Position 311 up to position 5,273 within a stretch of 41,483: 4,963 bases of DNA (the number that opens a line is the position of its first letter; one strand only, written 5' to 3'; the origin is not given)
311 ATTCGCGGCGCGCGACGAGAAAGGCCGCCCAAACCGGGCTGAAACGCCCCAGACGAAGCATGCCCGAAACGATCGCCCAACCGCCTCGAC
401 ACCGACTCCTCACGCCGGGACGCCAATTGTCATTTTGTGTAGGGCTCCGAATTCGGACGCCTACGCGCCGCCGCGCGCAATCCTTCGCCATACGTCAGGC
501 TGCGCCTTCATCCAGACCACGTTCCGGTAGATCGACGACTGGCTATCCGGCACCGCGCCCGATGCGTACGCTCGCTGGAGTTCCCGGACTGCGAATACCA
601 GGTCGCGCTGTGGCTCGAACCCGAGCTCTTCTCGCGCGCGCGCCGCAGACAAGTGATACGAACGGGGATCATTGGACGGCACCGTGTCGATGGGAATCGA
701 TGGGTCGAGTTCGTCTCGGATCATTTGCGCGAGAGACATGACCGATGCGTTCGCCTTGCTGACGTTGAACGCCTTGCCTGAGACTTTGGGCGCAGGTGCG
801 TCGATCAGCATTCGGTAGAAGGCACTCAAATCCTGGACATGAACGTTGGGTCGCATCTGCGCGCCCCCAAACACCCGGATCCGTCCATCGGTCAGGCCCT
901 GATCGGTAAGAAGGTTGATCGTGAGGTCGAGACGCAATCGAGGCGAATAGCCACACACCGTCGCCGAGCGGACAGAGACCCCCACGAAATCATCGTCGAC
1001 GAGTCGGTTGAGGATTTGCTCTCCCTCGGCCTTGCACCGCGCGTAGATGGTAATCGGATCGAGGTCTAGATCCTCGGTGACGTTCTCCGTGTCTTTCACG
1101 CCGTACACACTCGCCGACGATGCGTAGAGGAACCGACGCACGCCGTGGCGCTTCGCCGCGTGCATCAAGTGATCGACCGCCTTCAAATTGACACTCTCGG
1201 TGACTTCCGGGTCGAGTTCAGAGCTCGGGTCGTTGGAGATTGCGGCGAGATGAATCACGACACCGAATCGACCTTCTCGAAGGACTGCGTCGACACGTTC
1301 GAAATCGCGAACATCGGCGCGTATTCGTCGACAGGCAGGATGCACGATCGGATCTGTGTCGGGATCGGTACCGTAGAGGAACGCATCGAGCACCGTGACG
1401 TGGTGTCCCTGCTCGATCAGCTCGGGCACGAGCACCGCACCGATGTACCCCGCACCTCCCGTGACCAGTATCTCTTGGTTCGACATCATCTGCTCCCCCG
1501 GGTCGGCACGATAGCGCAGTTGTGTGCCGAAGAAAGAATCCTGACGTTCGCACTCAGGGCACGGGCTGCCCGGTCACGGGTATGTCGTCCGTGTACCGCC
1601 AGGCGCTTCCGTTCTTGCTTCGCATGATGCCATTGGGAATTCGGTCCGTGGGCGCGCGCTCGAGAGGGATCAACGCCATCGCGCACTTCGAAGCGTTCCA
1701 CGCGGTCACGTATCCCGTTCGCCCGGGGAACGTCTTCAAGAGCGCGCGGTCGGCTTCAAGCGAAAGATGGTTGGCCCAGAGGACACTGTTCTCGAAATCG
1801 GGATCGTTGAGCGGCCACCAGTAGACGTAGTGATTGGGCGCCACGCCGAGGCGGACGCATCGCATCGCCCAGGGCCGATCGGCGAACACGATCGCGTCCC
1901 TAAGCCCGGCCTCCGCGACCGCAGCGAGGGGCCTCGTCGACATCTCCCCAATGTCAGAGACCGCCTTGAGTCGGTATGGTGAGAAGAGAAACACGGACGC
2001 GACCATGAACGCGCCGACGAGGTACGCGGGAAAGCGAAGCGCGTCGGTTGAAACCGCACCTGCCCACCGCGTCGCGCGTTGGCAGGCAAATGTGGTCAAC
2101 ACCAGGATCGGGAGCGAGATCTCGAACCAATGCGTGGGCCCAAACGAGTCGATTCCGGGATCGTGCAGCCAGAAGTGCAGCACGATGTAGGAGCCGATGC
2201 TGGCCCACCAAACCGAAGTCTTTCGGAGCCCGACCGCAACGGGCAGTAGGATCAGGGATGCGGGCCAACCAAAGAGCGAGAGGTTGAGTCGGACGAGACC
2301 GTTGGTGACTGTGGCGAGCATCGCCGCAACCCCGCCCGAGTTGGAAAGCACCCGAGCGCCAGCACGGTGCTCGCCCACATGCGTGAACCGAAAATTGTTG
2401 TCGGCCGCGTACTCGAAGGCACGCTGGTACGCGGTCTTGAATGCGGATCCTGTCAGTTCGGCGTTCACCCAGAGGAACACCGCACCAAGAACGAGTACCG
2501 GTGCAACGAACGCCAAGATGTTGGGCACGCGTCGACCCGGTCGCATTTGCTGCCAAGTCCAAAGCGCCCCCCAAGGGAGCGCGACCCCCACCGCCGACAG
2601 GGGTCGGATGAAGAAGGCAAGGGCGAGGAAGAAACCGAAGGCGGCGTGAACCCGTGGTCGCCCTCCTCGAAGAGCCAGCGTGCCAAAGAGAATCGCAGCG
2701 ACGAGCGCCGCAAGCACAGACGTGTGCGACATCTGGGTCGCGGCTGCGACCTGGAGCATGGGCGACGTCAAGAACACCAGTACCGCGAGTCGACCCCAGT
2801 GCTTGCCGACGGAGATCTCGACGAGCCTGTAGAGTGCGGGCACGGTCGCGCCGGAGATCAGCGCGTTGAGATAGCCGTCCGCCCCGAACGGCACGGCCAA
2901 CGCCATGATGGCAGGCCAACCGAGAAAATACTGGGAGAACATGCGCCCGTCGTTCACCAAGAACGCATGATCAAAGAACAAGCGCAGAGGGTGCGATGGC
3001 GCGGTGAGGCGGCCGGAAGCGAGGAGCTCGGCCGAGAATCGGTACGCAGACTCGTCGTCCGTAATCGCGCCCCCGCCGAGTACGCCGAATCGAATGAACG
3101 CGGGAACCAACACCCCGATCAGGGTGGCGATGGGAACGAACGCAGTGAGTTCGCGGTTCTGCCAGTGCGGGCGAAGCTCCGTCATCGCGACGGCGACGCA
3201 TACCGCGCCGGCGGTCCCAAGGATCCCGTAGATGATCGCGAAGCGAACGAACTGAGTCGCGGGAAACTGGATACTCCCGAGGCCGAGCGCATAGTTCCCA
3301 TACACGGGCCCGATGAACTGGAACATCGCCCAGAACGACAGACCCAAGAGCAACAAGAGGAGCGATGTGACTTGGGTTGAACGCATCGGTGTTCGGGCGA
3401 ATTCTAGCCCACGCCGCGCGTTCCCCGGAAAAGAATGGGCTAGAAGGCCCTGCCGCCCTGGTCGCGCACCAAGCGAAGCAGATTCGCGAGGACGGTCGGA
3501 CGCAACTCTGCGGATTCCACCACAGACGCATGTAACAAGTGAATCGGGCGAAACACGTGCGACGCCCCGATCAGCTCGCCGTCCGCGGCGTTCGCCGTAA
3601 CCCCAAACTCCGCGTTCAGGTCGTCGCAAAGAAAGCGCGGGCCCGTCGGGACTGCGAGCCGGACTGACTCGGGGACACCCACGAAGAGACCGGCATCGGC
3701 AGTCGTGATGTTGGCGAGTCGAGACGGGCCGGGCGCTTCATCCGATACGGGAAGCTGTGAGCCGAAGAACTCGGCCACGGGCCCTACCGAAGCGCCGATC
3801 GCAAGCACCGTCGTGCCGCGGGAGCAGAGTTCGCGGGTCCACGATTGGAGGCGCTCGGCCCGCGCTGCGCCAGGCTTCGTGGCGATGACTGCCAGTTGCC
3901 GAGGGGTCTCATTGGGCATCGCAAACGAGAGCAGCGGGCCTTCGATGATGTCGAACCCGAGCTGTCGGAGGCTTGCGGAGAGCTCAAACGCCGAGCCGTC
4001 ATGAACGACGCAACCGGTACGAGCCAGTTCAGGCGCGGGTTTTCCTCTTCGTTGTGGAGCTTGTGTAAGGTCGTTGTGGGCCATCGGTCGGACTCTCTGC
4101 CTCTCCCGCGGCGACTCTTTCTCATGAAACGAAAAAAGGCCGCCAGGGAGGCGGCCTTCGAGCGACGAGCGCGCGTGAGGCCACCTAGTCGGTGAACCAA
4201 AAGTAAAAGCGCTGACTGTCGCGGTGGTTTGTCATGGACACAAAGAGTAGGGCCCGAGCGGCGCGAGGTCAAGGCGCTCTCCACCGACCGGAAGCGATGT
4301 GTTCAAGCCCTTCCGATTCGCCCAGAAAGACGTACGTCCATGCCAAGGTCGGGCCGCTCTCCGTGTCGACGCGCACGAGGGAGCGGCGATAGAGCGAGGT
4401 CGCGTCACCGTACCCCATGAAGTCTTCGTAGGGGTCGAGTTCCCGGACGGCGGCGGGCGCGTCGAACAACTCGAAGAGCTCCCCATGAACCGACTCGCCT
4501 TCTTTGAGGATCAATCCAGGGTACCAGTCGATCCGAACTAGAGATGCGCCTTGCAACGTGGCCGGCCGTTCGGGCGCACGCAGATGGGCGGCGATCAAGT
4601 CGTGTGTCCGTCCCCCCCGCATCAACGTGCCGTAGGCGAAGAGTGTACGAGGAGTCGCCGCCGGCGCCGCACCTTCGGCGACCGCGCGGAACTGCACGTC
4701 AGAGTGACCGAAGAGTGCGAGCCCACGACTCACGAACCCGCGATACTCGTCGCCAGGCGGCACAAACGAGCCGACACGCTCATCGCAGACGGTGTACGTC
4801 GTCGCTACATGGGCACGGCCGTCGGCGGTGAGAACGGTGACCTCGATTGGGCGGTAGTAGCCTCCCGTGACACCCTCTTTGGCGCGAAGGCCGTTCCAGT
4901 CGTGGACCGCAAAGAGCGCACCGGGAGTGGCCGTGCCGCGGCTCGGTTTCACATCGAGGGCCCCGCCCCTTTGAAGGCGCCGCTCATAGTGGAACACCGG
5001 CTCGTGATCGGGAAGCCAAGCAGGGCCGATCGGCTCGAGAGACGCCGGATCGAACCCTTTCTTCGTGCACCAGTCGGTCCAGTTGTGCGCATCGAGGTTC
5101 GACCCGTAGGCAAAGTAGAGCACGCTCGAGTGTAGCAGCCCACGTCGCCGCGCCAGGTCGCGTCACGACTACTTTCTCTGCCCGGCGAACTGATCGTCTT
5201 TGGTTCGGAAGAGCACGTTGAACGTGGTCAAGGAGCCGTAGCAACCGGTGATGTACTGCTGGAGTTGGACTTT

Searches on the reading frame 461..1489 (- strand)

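Call 68: search_protein_families(library=pfam, proteins=[window:461-1489:-], max_evalue=0.0001)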
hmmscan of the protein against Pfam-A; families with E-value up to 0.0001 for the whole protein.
window:461-1489:- (342 aa): 8 families
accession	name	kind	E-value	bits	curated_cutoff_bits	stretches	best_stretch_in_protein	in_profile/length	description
PF01370.27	Epimerase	-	5.3e-41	141.1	20.9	1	7-243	1-239/240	NAD dependent epimerase/dehydratase family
PF16363.11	GDP_Man_Dehyd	-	5.2e-27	95.6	27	1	8-298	1-326/332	GDP-mannose 4,6 dehydratase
PF04321.23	RmlD_sub_bind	-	6.9e-21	75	27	1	6-264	2-234/287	RmlD substrate binding domain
PF01073.25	3Beta_HSD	-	1.2e-17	64.3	22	1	8-244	1-249/280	3-beta hydroxysteroid dehydrogenase/isomerase family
PF13460.12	NAD_binding_10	-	4.1e-10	40.3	27.2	1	11-161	1-132/184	NAD(P)H-binding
PF02719.21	Polysacc_synt_2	-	3.4e-08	33.5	20.2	1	7-125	1-128/293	Polysaccharide biosynthesis protein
PF07993.18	NAD_binding_4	-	2.3e-07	30.6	20.1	0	75-180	89-209/258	Male sterility protein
PF05368.20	NmrA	-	7.3e-06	26.2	27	1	4-125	2-107/298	NmrA-like family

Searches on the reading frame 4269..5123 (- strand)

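Call 68: search_protein_families(library=pfam, proteins=[window:4269-5123:-], max_evalue=0.0001)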
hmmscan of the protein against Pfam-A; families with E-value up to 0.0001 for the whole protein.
window:4269-5123:- (284 aa): 2 families
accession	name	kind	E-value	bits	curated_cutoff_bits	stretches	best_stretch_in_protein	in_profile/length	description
PF06094.17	GGACT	-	2.7e-30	105.8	22.8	1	161-282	1-119/120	Gamma-glutamyl cyclotransferase, AIG2-like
PF13772.11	AIG2_2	-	3e-08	34.4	27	1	73-134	11-69/83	AIG2-like family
